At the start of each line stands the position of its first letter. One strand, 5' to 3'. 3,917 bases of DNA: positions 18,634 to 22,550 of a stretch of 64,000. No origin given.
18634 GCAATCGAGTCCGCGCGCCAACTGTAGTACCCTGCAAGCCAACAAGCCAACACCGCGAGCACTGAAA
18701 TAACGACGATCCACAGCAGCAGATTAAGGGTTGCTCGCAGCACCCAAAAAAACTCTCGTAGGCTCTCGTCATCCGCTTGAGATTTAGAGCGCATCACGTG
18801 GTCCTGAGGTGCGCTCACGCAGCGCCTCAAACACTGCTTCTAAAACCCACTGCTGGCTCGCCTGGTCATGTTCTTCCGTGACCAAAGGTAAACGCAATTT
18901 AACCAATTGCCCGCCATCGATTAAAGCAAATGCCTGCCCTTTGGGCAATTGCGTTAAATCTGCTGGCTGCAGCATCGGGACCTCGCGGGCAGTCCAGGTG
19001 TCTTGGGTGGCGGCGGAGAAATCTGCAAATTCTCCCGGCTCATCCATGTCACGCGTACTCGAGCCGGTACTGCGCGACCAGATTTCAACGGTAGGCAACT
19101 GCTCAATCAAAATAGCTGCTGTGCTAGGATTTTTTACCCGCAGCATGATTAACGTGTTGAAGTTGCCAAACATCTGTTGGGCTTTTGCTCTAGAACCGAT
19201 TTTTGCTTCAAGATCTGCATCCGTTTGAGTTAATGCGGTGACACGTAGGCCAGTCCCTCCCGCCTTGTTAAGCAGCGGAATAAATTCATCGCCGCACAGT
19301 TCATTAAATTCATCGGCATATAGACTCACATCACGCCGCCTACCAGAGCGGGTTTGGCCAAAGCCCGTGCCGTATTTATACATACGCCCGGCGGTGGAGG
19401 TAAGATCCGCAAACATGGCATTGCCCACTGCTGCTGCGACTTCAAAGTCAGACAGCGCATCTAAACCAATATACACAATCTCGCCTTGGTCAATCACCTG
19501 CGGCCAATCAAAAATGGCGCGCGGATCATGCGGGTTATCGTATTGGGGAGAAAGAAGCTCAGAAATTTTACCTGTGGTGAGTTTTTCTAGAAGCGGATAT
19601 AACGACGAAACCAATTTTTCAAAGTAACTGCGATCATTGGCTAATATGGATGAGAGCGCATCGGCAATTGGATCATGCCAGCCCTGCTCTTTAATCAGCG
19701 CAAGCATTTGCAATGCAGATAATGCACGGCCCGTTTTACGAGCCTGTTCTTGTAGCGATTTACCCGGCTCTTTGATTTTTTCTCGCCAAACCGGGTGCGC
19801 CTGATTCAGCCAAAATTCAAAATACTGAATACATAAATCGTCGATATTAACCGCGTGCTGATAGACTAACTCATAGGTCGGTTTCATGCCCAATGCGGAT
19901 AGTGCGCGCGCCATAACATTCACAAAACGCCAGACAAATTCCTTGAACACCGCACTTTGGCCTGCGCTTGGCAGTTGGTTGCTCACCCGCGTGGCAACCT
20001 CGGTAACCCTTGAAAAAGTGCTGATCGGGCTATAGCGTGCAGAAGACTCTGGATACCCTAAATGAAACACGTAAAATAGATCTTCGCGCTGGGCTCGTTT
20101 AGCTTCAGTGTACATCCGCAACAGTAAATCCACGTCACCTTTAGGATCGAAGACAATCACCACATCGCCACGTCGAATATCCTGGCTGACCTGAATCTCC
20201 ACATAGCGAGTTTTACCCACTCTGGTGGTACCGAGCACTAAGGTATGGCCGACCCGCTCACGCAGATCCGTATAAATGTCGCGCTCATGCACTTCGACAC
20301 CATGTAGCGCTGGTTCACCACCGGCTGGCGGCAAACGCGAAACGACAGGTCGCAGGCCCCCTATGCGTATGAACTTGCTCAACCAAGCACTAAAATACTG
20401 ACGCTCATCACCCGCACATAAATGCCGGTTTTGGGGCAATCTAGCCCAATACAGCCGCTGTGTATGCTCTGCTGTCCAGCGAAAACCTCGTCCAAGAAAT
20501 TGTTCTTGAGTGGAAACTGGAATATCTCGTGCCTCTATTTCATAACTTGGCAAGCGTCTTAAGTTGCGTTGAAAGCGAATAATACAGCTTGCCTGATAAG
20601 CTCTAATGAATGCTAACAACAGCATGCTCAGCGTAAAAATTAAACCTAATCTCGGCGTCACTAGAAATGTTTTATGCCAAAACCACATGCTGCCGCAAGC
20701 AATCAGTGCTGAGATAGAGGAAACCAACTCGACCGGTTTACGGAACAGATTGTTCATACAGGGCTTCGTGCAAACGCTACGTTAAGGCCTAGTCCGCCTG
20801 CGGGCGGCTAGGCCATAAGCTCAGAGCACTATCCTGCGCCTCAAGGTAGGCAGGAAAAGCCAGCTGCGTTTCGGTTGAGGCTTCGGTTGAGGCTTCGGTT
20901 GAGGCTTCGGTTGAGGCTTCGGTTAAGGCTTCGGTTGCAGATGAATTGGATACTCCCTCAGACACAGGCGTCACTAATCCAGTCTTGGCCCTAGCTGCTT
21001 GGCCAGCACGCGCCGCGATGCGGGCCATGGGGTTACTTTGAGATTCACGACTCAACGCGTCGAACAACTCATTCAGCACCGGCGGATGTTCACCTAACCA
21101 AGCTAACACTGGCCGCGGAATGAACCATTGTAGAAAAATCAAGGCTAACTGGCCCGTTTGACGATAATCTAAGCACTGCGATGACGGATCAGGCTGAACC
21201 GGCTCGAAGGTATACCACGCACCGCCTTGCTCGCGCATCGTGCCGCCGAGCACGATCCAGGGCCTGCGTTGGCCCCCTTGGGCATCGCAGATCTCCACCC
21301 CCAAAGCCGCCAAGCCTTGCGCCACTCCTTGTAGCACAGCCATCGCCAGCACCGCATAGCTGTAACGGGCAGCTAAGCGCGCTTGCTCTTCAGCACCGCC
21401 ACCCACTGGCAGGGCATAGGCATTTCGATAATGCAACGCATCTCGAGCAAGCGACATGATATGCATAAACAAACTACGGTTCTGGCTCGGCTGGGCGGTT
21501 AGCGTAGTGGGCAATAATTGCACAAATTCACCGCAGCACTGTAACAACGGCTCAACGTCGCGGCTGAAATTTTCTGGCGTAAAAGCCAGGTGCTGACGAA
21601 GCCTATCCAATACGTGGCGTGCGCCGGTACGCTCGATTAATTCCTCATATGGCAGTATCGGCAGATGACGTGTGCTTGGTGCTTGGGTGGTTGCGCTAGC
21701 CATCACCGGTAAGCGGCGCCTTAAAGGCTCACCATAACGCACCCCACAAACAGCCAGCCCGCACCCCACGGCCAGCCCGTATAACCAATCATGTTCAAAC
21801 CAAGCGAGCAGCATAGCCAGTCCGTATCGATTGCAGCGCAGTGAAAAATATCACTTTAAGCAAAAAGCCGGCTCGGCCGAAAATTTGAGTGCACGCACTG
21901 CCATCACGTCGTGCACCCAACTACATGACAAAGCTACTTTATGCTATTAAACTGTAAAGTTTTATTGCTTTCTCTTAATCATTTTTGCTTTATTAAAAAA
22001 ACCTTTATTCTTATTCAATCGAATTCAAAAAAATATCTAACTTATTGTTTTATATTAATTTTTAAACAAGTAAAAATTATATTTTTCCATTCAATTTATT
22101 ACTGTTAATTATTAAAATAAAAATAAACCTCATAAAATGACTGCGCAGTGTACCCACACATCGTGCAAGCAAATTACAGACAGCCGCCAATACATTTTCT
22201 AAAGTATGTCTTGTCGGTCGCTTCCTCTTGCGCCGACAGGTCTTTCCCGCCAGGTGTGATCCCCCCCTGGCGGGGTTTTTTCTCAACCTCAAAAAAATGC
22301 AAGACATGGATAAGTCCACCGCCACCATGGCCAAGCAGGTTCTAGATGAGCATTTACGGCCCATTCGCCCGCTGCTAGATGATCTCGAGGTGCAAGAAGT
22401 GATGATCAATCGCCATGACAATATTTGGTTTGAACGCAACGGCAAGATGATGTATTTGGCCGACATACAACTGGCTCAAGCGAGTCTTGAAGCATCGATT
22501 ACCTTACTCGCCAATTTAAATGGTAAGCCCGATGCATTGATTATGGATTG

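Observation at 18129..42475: Domesticated T4SS-type IVb pilus machine: intact coupling protein and channel, but no DNA-processing or integration functions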

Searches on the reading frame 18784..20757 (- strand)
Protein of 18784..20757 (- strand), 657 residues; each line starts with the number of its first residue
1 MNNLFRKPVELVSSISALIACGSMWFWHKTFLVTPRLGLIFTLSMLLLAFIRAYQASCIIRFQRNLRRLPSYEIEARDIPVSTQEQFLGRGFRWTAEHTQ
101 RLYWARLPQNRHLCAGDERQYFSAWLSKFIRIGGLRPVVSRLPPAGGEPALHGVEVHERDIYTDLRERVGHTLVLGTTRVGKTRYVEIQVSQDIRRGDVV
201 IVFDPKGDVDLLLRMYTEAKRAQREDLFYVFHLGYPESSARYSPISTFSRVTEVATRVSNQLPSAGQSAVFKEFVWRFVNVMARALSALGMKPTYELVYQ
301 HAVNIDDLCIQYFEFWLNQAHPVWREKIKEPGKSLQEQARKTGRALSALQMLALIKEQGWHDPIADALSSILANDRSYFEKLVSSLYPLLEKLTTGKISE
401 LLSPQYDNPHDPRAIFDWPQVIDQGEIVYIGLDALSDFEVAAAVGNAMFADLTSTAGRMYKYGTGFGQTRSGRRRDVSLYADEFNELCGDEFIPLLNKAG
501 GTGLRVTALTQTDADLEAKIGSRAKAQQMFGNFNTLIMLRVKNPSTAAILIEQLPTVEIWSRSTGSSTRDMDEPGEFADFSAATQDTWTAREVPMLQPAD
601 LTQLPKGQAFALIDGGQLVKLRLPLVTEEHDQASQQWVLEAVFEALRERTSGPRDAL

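Call 3: search_protein_families(library=pfam, proteins=[window:18784-20757:-], max_evalue=0.01)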
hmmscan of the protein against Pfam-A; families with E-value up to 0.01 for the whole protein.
window:18784-20757:- (657 aa): 3 families
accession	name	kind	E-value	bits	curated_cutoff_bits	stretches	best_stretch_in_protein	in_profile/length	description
PF12696.13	TraG-D_C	-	7.2e-13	49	22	1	477-606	2-126/126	TraM recognition site of TraD and TraG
PF10412.15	TrwB_AAD_bind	-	5.9e-09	35.7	20.5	1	477-622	246-385/387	Type IV secretion-system coupling protein DNA-binding domain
PF02534.20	T4SS-DNA_transf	-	9.2e-05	21.9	20.1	0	170-256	45-125/468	Type IV secretory system Conjugative DNA transfer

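Call 36: find_homologous_proteins(query=window:18784-20757:-)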
Query window:18784-20757:- (657 aa): 4571 proteins with E <= 0.001 among 8000 candidates; the best 120 are listed.
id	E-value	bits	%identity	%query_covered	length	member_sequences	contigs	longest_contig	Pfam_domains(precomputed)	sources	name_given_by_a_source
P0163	0.0e+0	1500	100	100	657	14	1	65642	PF10412.16,PF12696.14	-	-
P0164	0.0e+0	1068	72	99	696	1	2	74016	PF10412.16,PF12696.14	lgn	-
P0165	0.0e+0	1020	69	96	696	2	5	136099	PF10412.16,PF12696.14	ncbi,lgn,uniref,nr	ncbi:type IV conjugative transfer system coupling protein TraD [Pandoraea sp.]|uniref:type IV conjug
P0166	4.4e-274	929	66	96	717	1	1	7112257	PF10412.16,PF12696.14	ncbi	ncbi:type IV conjugative transfer system coupling protein TraD [Achromobacter aloeverae]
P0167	1.3e-272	924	63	98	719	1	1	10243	PF10412.16,PF12696.14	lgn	-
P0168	7.5e-272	921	66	96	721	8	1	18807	PF10412.16,PF12696.14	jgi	-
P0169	8.2e-272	921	64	96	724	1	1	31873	PF10412.16,PF12696.14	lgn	-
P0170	1.7e-270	917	66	96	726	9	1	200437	PF10412.16,PF12696.14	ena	-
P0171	2.3e-270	916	63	96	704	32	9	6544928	PF10412.16,PF12696.14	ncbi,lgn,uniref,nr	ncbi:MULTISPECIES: type IV conjugative transfer system coupling protein TraD [Achromobacter]|uniref:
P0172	1.5e-269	914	62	100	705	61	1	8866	PF10412.16,PF12696.14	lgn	-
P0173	1.2e-267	907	63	96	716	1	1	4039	PF10412.16,PF02534.21,PF12696.14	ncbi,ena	-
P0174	5.8e-267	905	63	96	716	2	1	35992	PF10412.16,PF02534.21,PF12696.14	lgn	-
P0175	7.5e-264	895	64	96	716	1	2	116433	PF10412.16,PF12696.14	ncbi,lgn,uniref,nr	ncbi:type IV conjugative transfer system coupling protein TraD [Paraburkholderia tropica]|uniref:typ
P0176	3.1e-263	893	63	96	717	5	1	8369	PF10412.16,PF02534.21,PF12696.14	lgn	-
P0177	1.4e-262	891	62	99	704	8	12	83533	PF10412.16,PF12696.14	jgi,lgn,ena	-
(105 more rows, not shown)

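Call 37: find_related_loci(query=window:18784-20757:-, collection=genome_contigs, flank=10000)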
Query window:18784-20757:- (657 aa) in genome_contigs; peptide patterns used: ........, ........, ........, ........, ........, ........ (x = any residue, [..] = any of these).
98 stretches matched a pattern; 75 encode a relative of the query (tblastn E <= 1e-3); 75 distinct loci.
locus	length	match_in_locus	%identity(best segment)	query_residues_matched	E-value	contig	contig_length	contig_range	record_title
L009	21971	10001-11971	97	1-657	0e+0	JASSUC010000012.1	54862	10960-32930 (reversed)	MAG: Mycoavidus cysteinexigens isolate BRE-AD045 NODE_56_length_54862_cov_9.254548, whole genome shotgun sequence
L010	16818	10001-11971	96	1-657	0e+0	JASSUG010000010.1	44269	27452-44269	MAG: Mycoavidus cysteinexigens isolate BRE-AD073 scaffold_10, whole genome shotgun sequence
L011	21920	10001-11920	69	1-631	0e+0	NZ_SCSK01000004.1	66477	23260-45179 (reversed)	MAG: Pandoraea sp. isolate FW106-10_bin.9 FW106-10_bin.9-3006, whole genome shotgun sequence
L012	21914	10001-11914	66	1-629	0e+0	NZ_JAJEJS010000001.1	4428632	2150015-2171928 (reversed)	Paraburkholderia sp. HD33-4 assembly_1, whole genome shotgun sequence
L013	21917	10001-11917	63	1-631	0e+0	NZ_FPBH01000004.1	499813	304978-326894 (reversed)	Paraburkholderia aspalathi strain LMG 27731, whole genome shotgun sequence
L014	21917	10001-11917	63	1-631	0e+0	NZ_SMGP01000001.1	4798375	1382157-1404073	Paraburkholderia sp. BL9I2N2 Ga0242546_11, whole genome shotgun sequence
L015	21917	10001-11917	63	1-631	0e+0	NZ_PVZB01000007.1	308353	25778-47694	Paraburkholderia sp. BL25I1N1 Ga0139058_107, whole genome shotgun sequence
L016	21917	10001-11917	62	1-631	0e+0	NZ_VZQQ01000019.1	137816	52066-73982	Paraburkholderia podalyriae strain WC7.3b NODE_19_length_137816_cov_83.771536, whole genome shotgun sequence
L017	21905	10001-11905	63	1-626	0e+0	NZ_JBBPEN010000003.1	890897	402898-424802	Paraburkholderia diazotrophica strain JPY565 NODE_3_length_890897_cov_52.099766, whole genome shotgun sequence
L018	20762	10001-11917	63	1-631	0e+0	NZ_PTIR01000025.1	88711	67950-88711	Trinickia symbiotica strain JPY-345 Ga0139055_125, whole genome shotgun sequence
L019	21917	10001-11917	62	1-631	0e+0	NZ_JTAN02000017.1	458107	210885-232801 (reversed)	Burkholderia sp. USMB20 PL79_2_10, whole genome shotgun sequence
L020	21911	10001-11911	62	1-628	0e+0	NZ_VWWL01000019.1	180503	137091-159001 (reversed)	Burkholderia sp. Ax-1724 NODE_18_length_180503_cov_47.083099/0, whole genome shotgun sequence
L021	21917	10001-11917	62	1-631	0e+0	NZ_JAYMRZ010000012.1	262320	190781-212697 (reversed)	Paraburkholderia phymatum strain JPY584 NODE_12_length_262320_cov_24.729863, whole genome shotgun sequence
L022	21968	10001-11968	62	1-649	0e+0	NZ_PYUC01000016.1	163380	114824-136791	Trinickia symbiotica strain JPY-366 NODE_16_length_163380_cov_24.5474, whole genome shotgun sequence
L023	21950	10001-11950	62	1-642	0e+0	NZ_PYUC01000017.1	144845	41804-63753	Trinickia symbiotica strain JPY-366 NODE_17_length_144845_cov_24.0826, whole genome shotgun sequence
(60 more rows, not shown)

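Call 40: search_dna_similar(query=window:18784-20757:-, collection=plasmids, mode=protein, max_rows=25)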
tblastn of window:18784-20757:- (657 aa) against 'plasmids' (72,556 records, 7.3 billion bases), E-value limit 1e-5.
Records with a match: 3325; places in all: 3364; records where one place covers at least 80% of the query: 3105.
Best place of each record, by identity: <60% 3325.
By first word of the organism name: Klebsiella 944; Escherichia 634; Salmonella 523; Enterobacter 319; Citrobacter 197; Providencia 100; Vibrio 97; Proteus 47; Aeromonas 44; Pseudomonas 41; and 83 more.
By predicted mobility (MOB-suite, as given by PLSDB): conjugative 3015; mobilizable 156; non-mobilizable 154.
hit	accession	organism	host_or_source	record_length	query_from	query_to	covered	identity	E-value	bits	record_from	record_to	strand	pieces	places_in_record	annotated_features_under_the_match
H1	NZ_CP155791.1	Burkholderia cenocepacia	Sputum,sputum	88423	1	649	99%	50.9%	0e+0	626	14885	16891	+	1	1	traD: type IV conjugative transfer system coupling protein TraD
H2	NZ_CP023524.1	Burkholderia gladioli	Onion,onion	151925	1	631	96%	52.3%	0e+0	642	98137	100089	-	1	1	traD: type IV conjugative transfer system coupling protein TraD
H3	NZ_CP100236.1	Burkholderia glumae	cell culture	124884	1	631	96%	51.9%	0e+0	615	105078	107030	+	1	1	traD: type IV conjugative transfer system coupling protein TraD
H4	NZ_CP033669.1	Burkholderia glumae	bacterial cell,diseased rice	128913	1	631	96%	51.9%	0e+0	615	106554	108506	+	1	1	traD: type IV conjugative transfer system coupling protein TraD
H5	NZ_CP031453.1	Burkholderia gladioli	Lagria villosa,Whole organism,Female ...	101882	1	631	96%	51.9%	0e+0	613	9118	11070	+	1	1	traD: type IV conjugative transfer system coupling protein TraD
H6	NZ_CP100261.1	Burkholderia glumae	cell culture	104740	1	631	96%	51.8%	0e+0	613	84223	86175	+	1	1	traD: type IV conjugative transfer system coupling protein TraD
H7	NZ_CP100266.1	Burkholderia glumae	cell culture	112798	1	631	96%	51.8%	0e+0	613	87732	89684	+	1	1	traD: type IV conjugative transfer system coupling protein TraD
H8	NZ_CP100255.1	Burkholderia glumae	cell culture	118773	1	631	96%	51.8%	0e+0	613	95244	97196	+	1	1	traD: type IV conjugative transfer system coupling protein TraD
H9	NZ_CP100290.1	Burkholderia glumae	cell culture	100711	1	631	96%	51.6%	0e+0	612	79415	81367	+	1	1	traD: type IV conjugative transfer system coupling protein TraD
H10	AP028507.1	Serratia marcescens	-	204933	1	651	99%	47.8%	0e+0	582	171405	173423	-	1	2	conjugative coupling factor TraD, PFGI-1 class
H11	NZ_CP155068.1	Pantoea sp. BRR-3P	single cell,Elaeagnus umbellata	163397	4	625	95%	50.0%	0e+0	592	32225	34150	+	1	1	traD: type IV conjugative transfer system coupling protein TraD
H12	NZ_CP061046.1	Salmonella enterica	bacterial culture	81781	4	647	98%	47.8%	0e+0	579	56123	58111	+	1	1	traD: type IV conjugative transfer system coupling protein TraD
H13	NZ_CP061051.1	Salmonella enterica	bacterial culture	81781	4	647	98%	47.8%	0e+0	579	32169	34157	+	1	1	traD: type IV conjugative transfer system coupling protein TraD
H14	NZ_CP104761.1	Pantoea piersonii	Homo sapiens,Cell culture,Unstimulated ...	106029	4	625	95%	49.4%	0e+0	586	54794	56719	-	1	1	traD: type IV conjugative transfer system coupling protein TraD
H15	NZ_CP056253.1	Citrobacter sp. RHBSTW-00903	culture,Wastewater influent sample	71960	4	647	98%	47.5%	0e+0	583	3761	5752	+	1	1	traD: type IV conjugative transfer system coupling protein TraD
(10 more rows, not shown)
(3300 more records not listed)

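Call 41: get_annotated_region(hit=H1, flank=20000)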
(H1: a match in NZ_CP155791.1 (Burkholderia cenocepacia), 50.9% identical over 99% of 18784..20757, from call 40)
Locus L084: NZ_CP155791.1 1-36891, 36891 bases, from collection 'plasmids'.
description: Burkholderia cenocepacia strain TY921 plasmid pTY921B, complete sequence
organism: Burkholderia cenocepacia (NCBI taxid 95486)
taxonomy: Bacteria; Pseudomonadota; Betaproteobacteria; Burkholderiales; Burkholderiaceae; Burkholderia; Burkholderia cenocepacia
host: -; source: Sputum,sputum; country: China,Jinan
typing (MOB-suite, as given by PLSDB): non-mobilizable; replicon rep_cluster_1449
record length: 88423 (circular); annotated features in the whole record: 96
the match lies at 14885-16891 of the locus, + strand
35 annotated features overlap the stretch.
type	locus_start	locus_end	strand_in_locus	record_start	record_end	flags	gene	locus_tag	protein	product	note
CDS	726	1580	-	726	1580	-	-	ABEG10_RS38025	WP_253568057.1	TrbG/VirB9 family P-type conjugative transfer protein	-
CDS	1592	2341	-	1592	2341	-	-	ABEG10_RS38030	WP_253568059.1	type IV secretion system protein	-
CDS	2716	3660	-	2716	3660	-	-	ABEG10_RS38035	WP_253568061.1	type IV secretion system protein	GO:0030255 - protein secretion by the type IV secretion system [Evidence IEA]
CDS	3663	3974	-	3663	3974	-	-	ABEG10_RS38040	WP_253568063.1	hypothetical protein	-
CDS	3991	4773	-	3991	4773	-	-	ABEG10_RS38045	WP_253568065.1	conjugal transfer protein TrbJ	-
CDS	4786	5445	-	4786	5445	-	-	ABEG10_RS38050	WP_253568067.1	hypothetical protein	-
CDS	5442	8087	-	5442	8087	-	-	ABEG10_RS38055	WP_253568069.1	hypothetical protein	-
CDS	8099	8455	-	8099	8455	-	-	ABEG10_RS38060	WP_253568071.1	hypothetical protein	-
CDS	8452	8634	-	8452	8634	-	-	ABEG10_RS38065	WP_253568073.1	hypothetical protein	-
CDS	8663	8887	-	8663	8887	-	-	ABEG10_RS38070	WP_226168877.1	hypothetical protein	-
CDS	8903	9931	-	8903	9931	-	-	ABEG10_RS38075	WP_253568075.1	ATPase, T2SS/T4P/T4SS family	-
CDS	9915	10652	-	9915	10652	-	-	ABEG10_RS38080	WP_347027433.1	lytic transglycosylase domain-containing protein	-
CDS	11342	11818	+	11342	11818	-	-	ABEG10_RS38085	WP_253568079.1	hypothetical protein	-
CDS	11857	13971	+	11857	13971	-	mobH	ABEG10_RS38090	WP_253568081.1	MobH family relaxase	-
CDS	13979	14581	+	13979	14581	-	-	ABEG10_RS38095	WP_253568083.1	hypothetical protein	-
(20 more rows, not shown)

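Call 45: search_protein_families(library=ncbifam, proteins=[window:18784-20757:-], max_evalue=0.001)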
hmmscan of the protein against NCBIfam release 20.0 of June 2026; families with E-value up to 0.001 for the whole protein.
window:18784-20757:- (657 aa): 3 families
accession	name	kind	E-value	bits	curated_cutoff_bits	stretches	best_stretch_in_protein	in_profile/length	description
TIGR03754.1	conj_TOL_TraD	equivalog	6.1e-227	755.2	647.55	1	1-625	1-642/643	type IV conjugative transfer system coupling protein TraD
TIGR03743.1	SXT_TraD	subfamily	4.5e-209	696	366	1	1-625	1-635/636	conjugative transfer system coupling protein TraD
NF045973.1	conju_CD1115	equivalog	1.9e-12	46.8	250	2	168-262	23-114/442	VirD4-like conjugal transfer protein, CD1115 family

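Call 47: find_encoding_contigs(protein=P0164, flank=10000, max_places=2)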
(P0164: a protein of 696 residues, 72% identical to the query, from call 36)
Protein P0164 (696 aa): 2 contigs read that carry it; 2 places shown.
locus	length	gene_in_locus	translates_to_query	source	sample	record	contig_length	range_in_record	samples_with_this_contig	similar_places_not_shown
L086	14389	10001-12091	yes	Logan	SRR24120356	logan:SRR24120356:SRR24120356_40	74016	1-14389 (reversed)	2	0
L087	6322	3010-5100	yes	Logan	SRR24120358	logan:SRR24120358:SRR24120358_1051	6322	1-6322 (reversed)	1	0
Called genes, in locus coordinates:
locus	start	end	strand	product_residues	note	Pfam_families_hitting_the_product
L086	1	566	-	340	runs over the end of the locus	PF04610:TrbL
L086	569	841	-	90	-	-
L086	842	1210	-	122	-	-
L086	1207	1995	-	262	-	-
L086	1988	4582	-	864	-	PF27097:VirB4_TrbE_N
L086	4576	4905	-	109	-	PF05101:VirB3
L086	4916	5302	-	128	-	-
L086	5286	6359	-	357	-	PF00437:T2SSE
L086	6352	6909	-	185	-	PF01464:SLT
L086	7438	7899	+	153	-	-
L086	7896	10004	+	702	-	PF07514:TraI_2, PF07515:TraI_2_C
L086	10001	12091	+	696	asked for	PF10412:TrwB_AAD_bind (faint), PF12696:TraG-D_C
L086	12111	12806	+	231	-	PF14348:DtrJ-like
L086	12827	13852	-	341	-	PF02899:Phage_int_SAM_1, PF00589:Phage_integrase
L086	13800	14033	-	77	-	-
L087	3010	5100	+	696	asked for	PF10412:TrwB_AAD_bind (faint), PF12696:TraG-D_C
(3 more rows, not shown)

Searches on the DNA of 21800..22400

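Call 60: search_rna_families(source=window, start=21800, end=22400, threshold=evalue, max_evalue=10)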
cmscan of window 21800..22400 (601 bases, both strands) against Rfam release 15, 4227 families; matches with E-value up to 10: 4.
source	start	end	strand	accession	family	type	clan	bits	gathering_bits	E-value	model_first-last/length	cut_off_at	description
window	21936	21987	-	RF02418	Spd-sr07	Gene; sRNA;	-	17.4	55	5.6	1-63/63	no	Streptococcus sRNA Spd-sr07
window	22190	22282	+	RF02344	ar14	Gene; sRNA;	-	15.4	58.8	1.7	1-123/123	no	Alphaproteobacterial ar14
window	22214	22283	+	RF02837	anti-hemB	Gene; sRNA;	-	14.3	49.5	1.3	1-81/81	no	Burkholderia RNA 7 (anti-hemB)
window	21839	22033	-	RF02142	HOXA11-AS1_6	Gene; lncRNA;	-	10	50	8.9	1-179/179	no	HOXA11 antisense RNA 1 conserved region 6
